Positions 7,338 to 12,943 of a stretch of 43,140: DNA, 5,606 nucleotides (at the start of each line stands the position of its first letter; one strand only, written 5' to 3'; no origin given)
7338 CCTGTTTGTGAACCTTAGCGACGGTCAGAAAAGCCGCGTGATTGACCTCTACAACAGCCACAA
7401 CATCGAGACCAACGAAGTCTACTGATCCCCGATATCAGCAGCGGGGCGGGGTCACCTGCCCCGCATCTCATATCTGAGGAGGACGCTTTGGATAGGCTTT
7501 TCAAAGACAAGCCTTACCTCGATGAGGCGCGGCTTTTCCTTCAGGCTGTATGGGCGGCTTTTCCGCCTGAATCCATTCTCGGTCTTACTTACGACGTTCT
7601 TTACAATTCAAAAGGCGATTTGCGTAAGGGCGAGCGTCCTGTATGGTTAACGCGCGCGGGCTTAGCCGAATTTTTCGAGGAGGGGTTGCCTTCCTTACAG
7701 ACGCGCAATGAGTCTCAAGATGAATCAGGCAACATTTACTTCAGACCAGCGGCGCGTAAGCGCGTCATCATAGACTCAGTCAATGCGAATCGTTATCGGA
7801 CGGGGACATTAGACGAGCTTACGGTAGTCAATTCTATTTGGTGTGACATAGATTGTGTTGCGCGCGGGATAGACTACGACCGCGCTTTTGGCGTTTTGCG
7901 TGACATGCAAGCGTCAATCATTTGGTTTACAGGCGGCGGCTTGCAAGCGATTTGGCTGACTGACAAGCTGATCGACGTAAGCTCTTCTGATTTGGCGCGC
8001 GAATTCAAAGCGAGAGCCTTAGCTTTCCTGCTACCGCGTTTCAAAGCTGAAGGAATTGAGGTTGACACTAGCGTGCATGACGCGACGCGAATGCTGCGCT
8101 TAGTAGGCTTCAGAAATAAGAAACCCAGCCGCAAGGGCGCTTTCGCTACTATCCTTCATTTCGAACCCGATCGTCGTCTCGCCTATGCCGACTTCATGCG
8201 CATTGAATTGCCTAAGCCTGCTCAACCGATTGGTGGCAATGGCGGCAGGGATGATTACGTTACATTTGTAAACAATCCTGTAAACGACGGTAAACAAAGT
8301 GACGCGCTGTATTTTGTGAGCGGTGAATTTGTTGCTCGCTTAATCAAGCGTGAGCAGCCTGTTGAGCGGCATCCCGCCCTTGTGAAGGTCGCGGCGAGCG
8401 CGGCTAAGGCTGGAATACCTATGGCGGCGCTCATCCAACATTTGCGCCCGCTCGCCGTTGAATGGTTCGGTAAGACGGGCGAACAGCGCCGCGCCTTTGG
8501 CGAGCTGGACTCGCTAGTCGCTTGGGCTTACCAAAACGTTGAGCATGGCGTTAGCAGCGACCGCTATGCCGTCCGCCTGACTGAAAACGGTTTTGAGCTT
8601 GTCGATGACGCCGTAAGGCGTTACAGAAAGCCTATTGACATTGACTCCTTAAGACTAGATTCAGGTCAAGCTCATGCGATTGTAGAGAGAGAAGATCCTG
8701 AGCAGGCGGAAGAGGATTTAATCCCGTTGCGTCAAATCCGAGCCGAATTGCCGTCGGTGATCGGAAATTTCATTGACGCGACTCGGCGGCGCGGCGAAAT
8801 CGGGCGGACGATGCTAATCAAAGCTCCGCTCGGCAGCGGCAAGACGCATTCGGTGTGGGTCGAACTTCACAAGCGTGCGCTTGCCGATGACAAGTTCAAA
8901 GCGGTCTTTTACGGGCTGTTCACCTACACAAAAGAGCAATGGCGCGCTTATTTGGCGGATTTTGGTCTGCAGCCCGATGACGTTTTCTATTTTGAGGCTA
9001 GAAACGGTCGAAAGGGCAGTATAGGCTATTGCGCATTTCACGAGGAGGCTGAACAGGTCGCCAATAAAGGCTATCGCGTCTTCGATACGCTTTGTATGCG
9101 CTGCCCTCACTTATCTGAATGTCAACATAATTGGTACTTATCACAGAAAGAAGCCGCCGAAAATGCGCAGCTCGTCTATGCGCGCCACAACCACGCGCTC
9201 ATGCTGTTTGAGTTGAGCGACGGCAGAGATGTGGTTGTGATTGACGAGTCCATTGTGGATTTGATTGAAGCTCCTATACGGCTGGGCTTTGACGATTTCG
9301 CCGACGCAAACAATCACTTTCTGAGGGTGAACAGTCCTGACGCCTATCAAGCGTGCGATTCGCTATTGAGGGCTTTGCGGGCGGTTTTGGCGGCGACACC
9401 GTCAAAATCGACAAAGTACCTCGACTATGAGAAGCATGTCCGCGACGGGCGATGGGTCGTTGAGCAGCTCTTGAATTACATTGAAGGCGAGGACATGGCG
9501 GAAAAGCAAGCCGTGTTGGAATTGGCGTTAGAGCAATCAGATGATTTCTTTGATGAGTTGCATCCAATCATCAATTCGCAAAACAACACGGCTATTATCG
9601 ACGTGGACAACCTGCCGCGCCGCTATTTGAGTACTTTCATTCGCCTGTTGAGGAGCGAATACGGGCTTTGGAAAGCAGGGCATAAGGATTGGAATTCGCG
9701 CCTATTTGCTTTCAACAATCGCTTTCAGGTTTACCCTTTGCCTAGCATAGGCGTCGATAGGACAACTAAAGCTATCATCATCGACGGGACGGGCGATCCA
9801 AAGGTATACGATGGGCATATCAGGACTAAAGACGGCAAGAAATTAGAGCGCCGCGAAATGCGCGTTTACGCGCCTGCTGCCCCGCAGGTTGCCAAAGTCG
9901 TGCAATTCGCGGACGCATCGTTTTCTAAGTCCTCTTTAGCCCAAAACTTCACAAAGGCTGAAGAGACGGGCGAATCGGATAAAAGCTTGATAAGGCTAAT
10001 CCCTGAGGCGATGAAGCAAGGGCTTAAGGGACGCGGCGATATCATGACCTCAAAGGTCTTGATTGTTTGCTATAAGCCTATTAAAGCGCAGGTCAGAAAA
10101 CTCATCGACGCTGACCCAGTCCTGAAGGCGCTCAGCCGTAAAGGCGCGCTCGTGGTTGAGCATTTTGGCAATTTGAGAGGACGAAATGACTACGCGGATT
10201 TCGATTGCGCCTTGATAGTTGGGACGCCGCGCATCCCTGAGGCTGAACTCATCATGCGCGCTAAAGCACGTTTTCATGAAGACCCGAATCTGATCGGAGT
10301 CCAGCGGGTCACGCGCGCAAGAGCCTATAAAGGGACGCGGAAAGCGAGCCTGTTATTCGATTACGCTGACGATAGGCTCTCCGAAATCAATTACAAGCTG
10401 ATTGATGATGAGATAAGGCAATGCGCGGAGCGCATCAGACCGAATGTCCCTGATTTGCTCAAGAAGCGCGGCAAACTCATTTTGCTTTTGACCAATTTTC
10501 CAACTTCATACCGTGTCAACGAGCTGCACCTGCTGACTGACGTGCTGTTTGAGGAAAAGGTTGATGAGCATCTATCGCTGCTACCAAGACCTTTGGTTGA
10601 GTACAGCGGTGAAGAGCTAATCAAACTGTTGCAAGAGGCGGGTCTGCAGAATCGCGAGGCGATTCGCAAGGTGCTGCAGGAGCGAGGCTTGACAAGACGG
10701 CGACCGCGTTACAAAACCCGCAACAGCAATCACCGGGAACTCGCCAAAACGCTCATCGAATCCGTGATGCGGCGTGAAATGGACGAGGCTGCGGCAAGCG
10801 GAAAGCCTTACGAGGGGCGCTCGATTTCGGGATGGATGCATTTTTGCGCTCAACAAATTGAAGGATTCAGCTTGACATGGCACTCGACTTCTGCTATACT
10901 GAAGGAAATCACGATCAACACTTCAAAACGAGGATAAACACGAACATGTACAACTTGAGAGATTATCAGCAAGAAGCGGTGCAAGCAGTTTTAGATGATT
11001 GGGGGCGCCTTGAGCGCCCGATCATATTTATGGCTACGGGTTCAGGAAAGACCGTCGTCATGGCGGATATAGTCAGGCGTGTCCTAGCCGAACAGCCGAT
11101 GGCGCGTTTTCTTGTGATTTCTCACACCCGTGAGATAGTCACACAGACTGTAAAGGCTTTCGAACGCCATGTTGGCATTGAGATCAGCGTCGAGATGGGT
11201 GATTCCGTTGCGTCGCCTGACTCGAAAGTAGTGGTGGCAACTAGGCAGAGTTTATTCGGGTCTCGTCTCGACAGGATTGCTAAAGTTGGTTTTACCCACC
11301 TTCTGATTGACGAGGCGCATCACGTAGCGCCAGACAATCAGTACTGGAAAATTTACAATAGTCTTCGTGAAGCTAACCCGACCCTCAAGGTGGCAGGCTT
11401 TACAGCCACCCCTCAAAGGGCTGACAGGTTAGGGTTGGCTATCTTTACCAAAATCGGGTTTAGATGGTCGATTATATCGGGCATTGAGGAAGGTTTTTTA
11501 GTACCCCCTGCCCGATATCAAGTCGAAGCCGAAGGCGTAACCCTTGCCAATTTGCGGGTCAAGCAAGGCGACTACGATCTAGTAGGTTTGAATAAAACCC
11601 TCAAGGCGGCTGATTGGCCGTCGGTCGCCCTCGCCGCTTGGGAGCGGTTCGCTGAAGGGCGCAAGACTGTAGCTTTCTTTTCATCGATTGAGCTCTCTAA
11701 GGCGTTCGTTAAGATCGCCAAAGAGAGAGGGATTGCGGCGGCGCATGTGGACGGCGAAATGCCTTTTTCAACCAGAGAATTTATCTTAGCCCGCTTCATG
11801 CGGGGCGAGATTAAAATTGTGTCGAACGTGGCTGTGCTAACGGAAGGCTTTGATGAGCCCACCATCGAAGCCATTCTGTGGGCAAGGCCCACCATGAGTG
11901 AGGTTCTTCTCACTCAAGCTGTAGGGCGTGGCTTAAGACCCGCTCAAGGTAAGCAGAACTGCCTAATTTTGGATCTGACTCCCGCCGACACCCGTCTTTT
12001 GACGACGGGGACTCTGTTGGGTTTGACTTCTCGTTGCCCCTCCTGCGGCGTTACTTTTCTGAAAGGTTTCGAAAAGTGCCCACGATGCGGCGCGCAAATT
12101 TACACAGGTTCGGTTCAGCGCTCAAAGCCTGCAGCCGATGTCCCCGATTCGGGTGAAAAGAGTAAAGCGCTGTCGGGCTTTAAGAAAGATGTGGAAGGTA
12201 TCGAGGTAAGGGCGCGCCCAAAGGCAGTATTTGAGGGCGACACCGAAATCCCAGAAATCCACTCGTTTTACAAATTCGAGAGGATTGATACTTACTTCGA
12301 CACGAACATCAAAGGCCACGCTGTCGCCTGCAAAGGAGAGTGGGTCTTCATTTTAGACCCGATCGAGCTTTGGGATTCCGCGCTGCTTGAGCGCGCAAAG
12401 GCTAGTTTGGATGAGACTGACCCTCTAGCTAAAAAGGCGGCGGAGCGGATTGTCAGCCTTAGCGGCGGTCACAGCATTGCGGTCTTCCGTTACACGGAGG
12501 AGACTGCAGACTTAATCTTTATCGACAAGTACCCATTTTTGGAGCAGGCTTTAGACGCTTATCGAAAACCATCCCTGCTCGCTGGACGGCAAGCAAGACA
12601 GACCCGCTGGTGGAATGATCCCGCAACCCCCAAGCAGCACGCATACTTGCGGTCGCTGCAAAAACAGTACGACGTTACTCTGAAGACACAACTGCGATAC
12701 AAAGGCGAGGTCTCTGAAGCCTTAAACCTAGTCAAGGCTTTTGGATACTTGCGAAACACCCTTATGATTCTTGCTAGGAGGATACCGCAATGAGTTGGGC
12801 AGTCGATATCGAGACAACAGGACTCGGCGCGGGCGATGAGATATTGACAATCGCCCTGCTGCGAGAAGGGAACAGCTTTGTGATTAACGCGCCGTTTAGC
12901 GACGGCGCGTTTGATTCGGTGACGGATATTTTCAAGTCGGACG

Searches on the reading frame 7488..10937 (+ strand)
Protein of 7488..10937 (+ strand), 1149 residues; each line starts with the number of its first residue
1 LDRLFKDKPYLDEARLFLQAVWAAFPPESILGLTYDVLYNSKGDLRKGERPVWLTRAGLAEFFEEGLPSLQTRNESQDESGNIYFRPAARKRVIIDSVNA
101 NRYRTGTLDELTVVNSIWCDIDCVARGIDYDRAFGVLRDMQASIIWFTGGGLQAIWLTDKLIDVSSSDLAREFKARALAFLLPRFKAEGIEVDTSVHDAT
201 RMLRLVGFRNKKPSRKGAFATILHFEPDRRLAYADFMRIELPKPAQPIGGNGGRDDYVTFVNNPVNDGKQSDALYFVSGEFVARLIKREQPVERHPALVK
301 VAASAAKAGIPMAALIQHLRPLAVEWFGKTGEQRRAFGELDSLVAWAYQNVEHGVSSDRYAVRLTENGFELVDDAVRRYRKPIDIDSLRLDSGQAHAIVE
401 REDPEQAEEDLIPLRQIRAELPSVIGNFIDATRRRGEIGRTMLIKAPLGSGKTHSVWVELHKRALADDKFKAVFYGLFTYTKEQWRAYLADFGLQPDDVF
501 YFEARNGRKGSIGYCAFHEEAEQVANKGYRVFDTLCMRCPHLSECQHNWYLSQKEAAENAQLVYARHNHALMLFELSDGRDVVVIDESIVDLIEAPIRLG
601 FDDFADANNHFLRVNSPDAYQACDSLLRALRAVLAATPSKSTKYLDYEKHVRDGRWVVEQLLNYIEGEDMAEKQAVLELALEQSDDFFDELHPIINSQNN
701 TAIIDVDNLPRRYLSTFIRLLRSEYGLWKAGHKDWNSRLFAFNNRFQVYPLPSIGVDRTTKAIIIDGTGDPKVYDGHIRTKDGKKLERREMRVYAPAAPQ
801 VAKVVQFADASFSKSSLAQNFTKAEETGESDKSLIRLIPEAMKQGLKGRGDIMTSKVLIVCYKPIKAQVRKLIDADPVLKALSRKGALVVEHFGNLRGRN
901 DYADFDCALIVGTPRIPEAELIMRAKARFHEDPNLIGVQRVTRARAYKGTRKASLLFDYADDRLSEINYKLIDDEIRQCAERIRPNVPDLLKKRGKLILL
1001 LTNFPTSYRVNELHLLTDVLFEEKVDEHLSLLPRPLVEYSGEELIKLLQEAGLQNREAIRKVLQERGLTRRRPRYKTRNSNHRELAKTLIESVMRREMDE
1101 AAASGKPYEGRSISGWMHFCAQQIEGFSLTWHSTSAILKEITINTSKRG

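Call 27: search_protein_families(library=phrogs, proteins=[window:7488-10937:+], max_evalue=0.001)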
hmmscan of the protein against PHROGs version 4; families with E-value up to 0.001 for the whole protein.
window:7488-10937:+ (1149 aa): 0 families

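Call 28: search_protein_families(library=pfam, proteins=[window:7488-10937:+], max_evalue=0.001)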
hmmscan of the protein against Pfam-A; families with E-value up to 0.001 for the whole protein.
window:7488-10937:+ (1149 aa): 0 families

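Call 79: search_protein_families(library=ncbifam, proteins=[window:7488-10934:+], max_evalue=0.01)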
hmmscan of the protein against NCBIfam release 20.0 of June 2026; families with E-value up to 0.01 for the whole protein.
window:7488-10934:+ (1149 aa): 0 families

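Call 80: search_solved_structures(query=window:7488-10934:+, max_evalue=0.1)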
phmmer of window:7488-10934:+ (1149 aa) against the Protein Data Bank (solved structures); distinct sequences matched with E-value up to 0.1: 1.
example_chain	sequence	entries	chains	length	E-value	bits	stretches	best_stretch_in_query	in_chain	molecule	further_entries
2vk9_A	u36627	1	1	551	0.051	14.6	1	678-767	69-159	ALPHA-TOXIN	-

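Call 105: search_protein_families(library=padloc, proteins=[window:7488-10934:+], max_evalue=0.001)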
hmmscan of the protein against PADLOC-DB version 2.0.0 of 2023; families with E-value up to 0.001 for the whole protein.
window:7488-10934:+ (1149 aa): 1 family
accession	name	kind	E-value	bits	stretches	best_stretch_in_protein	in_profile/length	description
PDLC01439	typeIV_DinG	-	2.8e-06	24.3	1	439-587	34-193/575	CAS-IV-A; associated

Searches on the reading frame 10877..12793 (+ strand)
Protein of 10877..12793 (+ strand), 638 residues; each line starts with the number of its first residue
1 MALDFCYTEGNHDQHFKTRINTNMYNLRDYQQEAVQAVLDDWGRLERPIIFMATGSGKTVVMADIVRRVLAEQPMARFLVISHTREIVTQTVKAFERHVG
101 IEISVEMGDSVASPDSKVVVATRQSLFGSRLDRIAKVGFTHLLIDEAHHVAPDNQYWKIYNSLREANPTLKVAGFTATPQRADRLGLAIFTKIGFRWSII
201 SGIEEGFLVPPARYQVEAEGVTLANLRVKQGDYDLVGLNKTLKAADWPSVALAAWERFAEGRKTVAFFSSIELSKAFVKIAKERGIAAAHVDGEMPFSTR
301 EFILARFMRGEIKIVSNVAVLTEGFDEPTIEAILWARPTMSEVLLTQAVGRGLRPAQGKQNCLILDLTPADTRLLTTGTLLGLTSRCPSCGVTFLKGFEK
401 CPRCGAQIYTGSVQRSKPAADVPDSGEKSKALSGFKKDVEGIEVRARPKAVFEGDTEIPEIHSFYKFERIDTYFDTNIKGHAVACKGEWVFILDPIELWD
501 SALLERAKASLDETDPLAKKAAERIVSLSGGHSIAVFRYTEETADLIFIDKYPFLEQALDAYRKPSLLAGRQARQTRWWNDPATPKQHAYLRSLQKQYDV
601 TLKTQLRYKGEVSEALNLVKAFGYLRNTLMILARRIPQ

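Call 57: search_protein_families(library=pfam, proteins=[window:10877-12793:+], max_evalue=0.01)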
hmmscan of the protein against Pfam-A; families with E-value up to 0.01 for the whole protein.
window:10877-12793:+ (638 aa): 8 families
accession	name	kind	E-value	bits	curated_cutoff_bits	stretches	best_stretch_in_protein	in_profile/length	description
PF04851.21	ResIII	-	4.2e-28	98.7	22.5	1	25-181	2-164/164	Type III restriction enzyme, res subunit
PF00270.35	DEAD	-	3.1e-14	53.5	26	1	29-181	2-162/167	DEAD/DEAH box helicase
PF00271.37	Helicase_C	-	3.4e-10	40.6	23.5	1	259-354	13-108/110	Helicase conserved C-terminal domain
PF18766.7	SWI2_SNF2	-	3.8e-10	40.2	26.7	1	31-215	2-191/221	SWI2/SNF2 ATPase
PF07652.20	Flavi_DEAD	-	0.00062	20.2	21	1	50-179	9-136/148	Flavivirus DEAD domain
PF17848.7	Zn_ribbon_ACC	-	0.0033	18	24.5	0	400-410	3-13/26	Acetyl-CoA carboxylase zinc finger domain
PF00176.29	SNF2-rel_dom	-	0.0044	16.6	24.9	1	30-155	1-142/290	SNF2-related domain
PF13401.12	AAA_22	-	0.0064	17.2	27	0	53-153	13-98/130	AAA domain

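Call 105: search_protein_families(library=padloc, proteins=[window:10877-12790:+], max_evalue=0.001)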
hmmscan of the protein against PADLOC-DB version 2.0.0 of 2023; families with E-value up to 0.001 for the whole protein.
window:10877-12790:+ (638 aa): 17 families
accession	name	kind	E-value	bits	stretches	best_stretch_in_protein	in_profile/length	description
PDLC03659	mREase_IV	-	7.5e-24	81.7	1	46-367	240-565/945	Type IV methyl-directed restriction enzyme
PDLC03658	mREase_IV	-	2e-18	63.5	1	46-367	243-557/953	Type IV methyl-directed restriction enzyme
PDLC02707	PbeA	-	5.5e-18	62.9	2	17-210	243-449/672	PbeA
PDLC03597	REase_MTase_IIG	-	2.2e-16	56.6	2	286-364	519-604/1646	Type IIG restriction enzyme-methyltransferase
PDLC03047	REase_I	-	2.1e-13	46.9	1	27-181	344-493/1107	Type I restriction enzyme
PDLC03051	REase_MTase_I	-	2.8e-13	45.9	1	310-364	555-609/1591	Type I restriction enzyme-methyltransferase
PDLC02704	PbeA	-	2e-12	44.4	2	24-97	252-326/682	PbeA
PDLC03049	REase_I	-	5.9e-12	42.4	1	24-237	165-381/807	Type I restriction enzyme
PDLC02706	PbeA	-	2.9e-09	34.1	0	27-182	270-434/722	PbeA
PDLC03042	REase_I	-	3.2e-08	29.4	1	13-131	431-557/1170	Type I restriction enzyme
PDLC03928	PsyrT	-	1.9e-07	27.8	0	282-357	262-337/689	-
PDLC01439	typeIV_DinG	-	6.6e-05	19.7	0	261-326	406-468/575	CAS-IV-A; associated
PDLC04986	PDC-S28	-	0.00013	18.5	1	23-149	31-161/831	-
PDLC04987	PDC-S28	-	0.00032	17.1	1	22-148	32-159/846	-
PDLC03648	REase_III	-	0.00037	16.7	1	308-361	307-360/871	Type III restriction enzyme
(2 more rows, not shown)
